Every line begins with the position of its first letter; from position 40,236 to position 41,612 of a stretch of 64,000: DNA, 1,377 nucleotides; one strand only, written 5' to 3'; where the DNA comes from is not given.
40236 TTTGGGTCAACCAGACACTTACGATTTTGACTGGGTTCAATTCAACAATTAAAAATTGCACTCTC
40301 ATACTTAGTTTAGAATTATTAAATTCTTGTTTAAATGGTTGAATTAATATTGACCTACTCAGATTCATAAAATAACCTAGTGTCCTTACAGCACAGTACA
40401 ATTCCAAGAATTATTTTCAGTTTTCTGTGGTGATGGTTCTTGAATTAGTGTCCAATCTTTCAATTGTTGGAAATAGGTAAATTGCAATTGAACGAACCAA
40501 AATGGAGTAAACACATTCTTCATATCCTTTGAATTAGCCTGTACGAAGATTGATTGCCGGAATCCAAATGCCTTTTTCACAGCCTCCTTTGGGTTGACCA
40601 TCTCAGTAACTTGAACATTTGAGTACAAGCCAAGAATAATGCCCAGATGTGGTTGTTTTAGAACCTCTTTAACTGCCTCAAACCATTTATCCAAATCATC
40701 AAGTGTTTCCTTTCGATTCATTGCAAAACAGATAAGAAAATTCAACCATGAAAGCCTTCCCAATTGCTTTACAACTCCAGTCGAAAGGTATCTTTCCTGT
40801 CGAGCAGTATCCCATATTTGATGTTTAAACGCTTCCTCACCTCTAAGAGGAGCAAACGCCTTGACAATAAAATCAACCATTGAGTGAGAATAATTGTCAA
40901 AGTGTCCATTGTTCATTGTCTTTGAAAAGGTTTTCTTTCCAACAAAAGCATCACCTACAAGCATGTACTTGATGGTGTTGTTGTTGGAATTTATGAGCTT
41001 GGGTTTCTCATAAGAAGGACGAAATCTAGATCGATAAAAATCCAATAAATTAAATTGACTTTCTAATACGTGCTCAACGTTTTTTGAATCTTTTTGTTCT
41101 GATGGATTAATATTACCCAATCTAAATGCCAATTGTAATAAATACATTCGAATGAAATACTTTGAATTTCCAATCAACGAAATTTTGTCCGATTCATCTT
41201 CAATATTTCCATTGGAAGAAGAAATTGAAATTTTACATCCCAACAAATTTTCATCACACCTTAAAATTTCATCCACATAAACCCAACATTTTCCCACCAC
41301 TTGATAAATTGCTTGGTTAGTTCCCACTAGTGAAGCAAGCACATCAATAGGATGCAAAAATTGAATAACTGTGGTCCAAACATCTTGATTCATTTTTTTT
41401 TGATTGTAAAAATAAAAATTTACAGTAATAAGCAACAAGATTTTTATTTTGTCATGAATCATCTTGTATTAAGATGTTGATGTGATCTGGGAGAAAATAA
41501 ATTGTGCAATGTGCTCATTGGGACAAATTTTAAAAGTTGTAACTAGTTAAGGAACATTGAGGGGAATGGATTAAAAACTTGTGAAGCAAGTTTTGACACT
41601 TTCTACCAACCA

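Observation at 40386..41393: F-box fused to an atypical Rab-like GTPase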

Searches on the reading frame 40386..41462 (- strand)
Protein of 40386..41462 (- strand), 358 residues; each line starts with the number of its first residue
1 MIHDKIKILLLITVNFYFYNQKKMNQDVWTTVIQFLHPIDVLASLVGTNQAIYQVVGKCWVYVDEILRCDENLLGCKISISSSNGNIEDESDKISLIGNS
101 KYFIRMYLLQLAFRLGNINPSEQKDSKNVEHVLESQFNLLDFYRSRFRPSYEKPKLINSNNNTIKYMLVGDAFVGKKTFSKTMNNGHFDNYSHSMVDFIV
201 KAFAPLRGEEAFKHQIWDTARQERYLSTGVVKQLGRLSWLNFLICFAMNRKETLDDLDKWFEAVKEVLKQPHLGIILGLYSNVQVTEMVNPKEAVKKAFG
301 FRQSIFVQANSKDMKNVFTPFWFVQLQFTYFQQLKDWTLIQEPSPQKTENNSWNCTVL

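Call 3: search_protein_families(library=pfam, proteins=[window:40386-41462:-], max_evalue=1)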
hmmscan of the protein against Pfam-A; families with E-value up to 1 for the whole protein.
window:40386-41462:- (358 aa): 2 families
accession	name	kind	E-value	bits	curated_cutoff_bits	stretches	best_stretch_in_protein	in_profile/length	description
PF00071.28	Ras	-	2.5e-15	56.9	21.6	1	165-321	1-153/162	Ras family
PF08477.19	Roc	-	5.7e-09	36.7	27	1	165-272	1-110/119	Ras of Complex, Roc, domain of DAPkinase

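Call 5: find_homologous_proteins(query=window:40386-41393:-, max_evalue=0.001)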
Query window:40386-41393:- (335 aa): 1 proteins with E <= 0.001 among 1223 candidates.
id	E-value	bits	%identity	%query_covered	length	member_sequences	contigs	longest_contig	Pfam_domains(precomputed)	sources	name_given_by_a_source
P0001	2.7e-167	574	100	76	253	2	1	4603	PF08477.20,PF00071.29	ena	-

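Call 8: search_solved_structures(query=window:40386-41393:-, max_evalue=0.01, show_alignments=3)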
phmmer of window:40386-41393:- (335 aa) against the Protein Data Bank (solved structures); distinct sequences matched with E-value up to 0.01: 496 (the best 60 are shown).
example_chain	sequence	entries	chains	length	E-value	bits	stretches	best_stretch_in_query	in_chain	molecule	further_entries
3bfk_A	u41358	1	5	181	8.7e-11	45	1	141-299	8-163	Small GTPase Rab11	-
5xr4_A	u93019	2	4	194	8.1e-10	41.8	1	140-303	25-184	Ras-related protein RABA1a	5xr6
9ayr_C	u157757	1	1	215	1.6e-09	40.8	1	141-321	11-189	GTP-binding protein YPT6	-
5xr7_A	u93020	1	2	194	2.9e-09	39.9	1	140-303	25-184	Ras-related protein RABA1a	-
2il1_A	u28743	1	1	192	3.1e-09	39.9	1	141-296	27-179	Rab12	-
6s5f_A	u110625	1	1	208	1.8e-08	37.4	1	142-299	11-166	Ras-related protein Rab-39B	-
9ltq_A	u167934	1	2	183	2.1e-08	37.1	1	141-301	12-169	Ras-related protein Rab-43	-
8vh4_B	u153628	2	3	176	2.3e-08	37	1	142-296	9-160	Ras-related protein Rab-12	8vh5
9ltp_B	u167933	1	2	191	2.4e-08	37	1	141-301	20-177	Ras-related protein Rab-43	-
2hup_A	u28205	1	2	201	2.8e-08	36.7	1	141-301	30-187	RAS-related protein RAB-43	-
5ub8_A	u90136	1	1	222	7.8e-08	35.3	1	141-312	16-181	Likely rab family GTP-binding protein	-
1yzk_A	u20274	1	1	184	1.3e-07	34.5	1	140-300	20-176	Ras-related protein Rab-11A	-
4lwz_A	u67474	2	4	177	1.5e-07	34.3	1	141-301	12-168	Ras-related protein Rab-11A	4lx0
5jcz_A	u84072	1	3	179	1.6e-07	34.3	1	141-301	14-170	Ras-related protein Rab-11A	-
1g16_A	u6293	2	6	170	1.6e-07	34.2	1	140-299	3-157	RAS-RELATED PROTEIN SEC4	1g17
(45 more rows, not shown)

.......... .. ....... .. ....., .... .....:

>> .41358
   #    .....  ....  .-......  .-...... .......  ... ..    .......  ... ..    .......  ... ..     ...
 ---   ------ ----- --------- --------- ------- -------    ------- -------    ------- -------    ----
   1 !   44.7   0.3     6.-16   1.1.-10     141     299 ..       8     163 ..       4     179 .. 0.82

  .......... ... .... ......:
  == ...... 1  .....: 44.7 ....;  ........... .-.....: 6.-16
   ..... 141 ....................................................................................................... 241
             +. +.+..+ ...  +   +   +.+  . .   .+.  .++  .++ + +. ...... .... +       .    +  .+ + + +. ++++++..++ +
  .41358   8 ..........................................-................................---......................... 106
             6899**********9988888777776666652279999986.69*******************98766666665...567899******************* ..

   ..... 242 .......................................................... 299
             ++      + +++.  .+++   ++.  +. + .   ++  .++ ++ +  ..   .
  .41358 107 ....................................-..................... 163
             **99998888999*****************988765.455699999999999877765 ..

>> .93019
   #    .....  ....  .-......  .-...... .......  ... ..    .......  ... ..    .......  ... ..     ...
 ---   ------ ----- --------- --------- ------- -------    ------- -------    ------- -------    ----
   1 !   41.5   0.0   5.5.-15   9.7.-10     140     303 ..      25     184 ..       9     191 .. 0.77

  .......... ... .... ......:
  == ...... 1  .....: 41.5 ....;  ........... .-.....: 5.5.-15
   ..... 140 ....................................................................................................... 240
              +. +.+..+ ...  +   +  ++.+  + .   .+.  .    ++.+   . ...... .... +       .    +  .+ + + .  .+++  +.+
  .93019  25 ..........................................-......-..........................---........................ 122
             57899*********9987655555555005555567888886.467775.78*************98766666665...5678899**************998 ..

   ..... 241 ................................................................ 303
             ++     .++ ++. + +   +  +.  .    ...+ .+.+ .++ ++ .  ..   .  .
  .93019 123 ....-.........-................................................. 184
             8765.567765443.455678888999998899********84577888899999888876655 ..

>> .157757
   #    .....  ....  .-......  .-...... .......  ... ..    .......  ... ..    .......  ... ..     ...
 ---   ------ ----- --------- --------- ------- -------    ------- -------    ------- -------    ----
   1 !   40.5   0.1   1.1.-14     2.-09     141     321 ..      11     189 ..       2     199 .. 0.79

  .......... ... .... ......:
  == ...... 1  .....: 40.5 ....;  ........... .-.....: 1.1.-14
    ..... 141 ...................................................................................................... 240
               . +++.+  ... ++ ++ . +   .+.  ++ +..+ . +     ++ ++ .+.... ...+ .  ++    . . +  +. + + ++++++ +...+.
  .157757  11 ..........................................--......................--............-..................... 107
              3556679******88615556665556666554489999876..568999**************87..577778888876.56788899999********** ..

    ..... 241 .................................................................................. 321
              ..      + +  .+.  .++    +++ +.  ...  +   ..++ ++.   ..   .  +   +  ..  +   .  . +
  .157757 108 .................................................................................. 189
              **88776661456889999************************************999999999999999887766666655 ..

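Call 10: find_encoding_contigs(protein=P0001, flank=5000)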
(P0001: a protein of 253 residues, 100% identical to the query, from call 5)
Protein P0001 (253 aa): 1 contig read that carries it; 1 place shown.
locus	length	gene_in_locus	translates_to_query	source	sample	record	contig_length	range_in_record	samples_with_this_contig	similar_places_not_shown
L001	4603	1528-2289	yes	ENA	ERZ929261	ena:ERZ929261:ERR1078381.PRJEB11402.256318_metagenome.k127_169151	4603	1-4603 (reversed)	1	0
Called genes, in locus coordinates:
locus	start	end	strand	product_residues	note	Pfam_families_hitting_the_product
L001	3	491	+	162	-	?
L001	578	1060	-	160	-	PF00364:Biotin_lipoyl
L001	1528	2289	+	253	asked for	PF00071:Ras, PF08477:Roc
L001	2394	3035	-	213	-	PF04916:Phospholip_B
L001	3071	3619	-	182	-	PF04916:Phospholip_B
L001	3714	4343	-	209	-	PF04916:Phospholip_B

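Call 14: search_protein_representatives(protein=window:40386-41393:-)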
Query: 335 residues. Proteins with E-value up to 0.001 (for the whole library): 1112; up to 1e-10: 14; up to 1e-30: 6. The best 150 are listed.
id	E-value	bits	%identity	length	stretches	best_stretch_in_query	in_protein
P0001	8.6e-168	574.2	100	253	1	83-335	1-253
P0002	1.2e-54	202.3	42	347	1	1-334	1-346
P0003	1.3e-51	192.3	39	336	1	1-332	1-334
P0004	3.4e-46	174.5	38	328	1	3-309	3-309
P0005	2.2e-40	155.4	33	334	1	1-310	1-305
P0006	5.1e-36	141.1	38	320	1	1-311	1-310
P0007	3.6e-22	95.6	26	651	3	130-263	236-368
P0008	2.8e-16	76.2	39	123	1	140-255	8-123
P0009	5.4e-15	72.0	25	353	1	3-330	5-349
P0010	5.5e-15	72.0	25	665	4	140-292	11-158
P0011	3.4e-14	69.4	27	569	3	142-294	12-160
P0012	3.6e-12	62.7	29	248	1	3-229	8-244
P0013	8.5e-11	58.2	29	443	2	139-298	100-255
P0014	9.7e-11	58.0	25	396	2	131-298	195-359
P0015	2.1e-10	56.9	27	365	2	132-271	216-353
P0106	1.3e-06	44.4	23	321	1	34-303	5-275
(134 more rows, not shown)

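Call 16: list_cluster_members(proteins=[P0001, P0002, P0003, P0004, P0005, P0006, P0009, P0012, P0106])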
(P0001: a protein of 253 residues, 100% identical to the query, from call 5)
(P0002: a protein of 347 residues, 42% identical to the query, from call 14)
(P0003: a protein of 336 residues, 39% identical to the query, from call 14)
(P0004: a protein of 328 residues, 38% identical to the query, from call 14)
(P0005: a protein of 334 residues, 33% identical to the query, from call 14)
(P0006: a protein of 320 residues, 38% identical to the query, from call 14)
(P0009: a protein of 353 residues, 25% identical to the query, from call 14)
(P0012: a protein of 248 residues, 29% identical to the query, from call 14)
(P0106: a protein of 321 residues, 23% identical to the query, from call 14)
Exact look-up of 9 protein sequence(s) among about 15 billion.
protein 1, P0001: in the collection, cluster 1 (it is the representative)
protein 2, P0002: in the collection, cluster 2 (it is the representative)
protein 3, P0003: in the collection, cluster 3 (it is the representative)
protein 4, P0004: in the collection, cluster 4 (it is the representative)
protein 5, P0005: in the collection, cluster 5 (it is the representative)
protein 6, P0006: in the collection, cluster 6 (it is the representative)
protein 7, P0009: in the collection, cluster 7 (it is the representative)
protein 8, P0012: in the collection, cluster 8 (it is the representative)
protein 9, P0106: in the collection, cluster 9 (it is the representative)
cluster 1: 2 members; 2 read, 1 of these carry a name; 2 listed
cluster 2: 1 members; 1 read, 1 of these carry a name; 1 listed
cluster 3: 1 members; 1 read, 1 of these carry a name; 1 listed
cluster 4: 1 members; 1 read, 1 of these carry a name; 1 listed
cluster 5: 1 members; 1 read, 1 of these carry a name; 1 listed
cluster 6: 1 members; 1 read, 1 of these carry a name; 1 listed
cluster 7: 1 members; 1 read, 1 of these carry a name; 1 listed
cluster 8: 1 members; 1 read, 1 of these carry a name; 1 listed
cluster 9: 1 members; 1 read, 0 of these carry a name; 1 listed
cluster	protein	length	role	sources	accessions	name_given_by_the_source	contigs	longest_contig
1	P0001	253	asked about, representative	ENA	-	-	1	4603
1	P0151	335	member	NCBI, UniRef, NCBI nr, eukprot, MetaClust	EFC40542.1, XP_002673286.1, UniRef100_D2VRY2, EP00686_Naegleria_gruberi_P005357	rab family small GTPase [Naegleria gruberi] | Rab family small GTPase n=1 Tax=Naegleria gruberi TaxID=5762 RepID=D2VRY2_NAEGR | XP_002673286.1 rab family small GTPase [Naegleria gruberi strain NEG-M]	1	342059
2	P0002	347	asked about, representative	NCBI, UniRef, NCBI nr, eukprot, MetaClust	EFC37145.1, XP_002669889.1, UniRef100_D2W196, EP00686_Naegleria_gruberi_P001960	rab family small GTPase [Naegleria gruberi] | Rab family small GTPase n=1 Tax=Naegleria gruberi TaxID=5762 RepID=D2W196_NAEGR | XP_002669889.1 rab family small GTPase [Naegleria gruberi strain NEG-M]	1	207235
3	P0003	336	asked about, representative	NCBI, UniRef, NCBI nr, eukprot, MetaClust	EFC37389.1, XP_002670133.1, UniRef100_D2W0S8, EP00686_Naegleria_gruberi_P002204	predicted protein [Naegleria gruberi] | Predicted protein n=1 Tax=Naegleria gruberi TaxID=5762 RepID=D2W0S8_NAEGR | uncharacterized protein NAEGRDRAFT_74966 [Naegleria gruberi]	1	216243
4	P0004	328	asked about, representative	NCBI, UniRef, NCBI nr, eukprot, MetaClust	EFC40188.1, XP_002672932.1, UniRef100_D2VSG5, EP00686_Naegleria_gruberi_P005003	predicted protein [Naegleria gruberi] | Predicted protein n=1 Tax=Naegleria gruberi TaxID=5762 RepID=D2VSG5_NAEGR | uncharacterized protein NAEGRDRAFT_71933 [Naegleria gruberi]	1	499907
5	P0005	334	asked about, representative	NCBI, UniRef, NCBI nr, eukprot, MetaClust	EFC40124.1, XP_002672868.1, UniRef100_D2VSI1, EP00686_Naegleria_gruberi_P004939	predicted protein [Naegleria gruberi] | Predicted protein n=1 Tax=Naegleria gruberi TaxID=5762 RepID=D2VSI1_NAEGR | uncharacterized protein NAEGRDRAFT_71949 [Naegleria gruberi]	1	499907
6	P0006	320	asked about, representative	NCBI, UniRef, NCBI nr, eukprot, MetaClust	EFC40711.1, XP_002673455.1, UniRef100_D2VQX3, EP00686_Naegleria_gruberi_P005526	predicted protein [Naegleria gruberi] | Predicted protein n=1 Tax=Naegleria gruberi TaxID=5762 RepID=D2VQX3_NAEGR | uncharacterized protein NAEGRDRAFT_71378 [Naegleria gruberi]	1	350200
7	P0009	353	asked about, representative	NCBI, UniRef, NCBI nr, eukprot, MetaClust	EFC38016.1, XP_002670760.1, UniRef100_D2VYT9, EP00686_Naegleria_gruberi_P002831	predicted protein [Naegleria gruberi] | Predicted protein n=1 Tax=Naegleria gruberi TaxID=5762 RepID=D2VYT9_NAEGR | uncharacterized protein NAEGRDRAFT_59617 [Naegleria gruberi]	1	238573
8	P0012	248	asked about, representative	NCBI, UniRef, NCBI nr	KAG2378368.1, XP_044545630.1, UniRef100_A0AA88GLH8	hypothetical protein C9374_008511 [Naegleria lovaniensis] | F-box domain-containing protein n=1 Tax=Naegleria lovaniensis TaxID=51637 ... | uncharacterized protein C9374_008511 [Naegleria lovaniensis]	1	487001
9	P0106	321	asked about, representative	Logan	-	-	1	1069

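Call 19: search_protein_families(library=pfam, alignment_id=A1, max_evalue=10)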
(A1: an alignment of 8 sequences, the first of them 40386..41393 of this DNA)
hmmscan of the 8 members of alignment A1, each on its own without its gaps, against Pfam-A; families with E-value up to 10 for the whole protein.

A. member 1, window:40386-41393:- (335 aa): 2 families
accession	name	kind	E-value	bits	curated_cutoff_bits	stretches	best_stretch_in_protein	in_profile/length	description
PF00071.28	Ras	-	2.2e-15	57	21.6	1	142-298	1-153/162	Ras family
PF08477.19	Roc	-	6.1e-09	36.6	27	1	142-249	1-110/119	Ras of Complex, Roc, domain of DAPkinase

B. families by the number of members that match (of 8 scanned): 15 families
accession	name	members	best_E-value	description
PF00071.28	Ras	8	1.4e-16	Ras family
PF08477.19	Roc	6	2.7e-11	Ras of Complex, Roc, domain of DAPkinase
PF00646.38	F-box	3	7e-05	F-box domain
PF13555.12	AAA_29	2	0.016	P-loop containing region of AAA domain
PF12937.12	F-box-like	1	0.00018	F-box-like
PF01926.29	MMR_HSR1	1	0.0015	50S ribosome-binding GTPase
PF03193.22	RsgA_GTPase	1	0.0043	RsgA GTPase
PF25297.1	DUF7878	1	0.018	Domain of unknown function (DUF7878)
PF13191.12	AAA_16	1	0.018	AAA ATPase domain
PF00005.33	ABC_tran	1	0.023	ABC transporter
PF05272.17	VapE-like_dom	1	0.03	Virulence-associated protein E-like domain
PF00735.24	Septin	1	0.036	Septin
PF04763.17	DUF562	1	0.11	Protein of unknown function (DUF562)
PF13401.12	AAA_22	1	0.16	AAA domain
PF13238.12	AAA_18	1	0.24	AAA domain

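Call 23: find_homologous_proteins(query=A1, max_evalue=0.00001)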
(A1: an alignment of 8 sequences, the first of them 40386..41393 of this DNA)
Query A1 (8 sequences) (335 aa, profile of the alignment): 4 proteins with E <= 0.00001 among 3814 candidates.
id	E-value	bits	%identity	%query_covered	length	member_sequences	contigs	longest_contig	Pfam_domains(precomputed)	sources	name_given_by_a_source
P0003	5.3e-131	455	37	100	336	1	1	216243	-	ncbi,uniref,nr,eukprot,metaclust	ncbi:predicted protein [Naegleria gruberi]|uniref:Predicted protein n=1 Tax=Naegleria gruberi TaxID=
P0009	2.9e-107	377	23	99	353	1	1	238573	PF08477.20,PF00071.29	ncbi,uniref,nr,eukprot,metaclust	ncbi:predicted protein [Naegleria gruberi]|uniref:Predicted protein n=1 Tax=Naegleria gruberi TaxID=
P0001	2.2e-91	325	100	76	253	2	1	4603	PF08477.20,PF00071.29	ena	-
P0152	3.7e-10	58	29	41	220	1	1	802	PF00025.28,PF08477.20,PF00071.29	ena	-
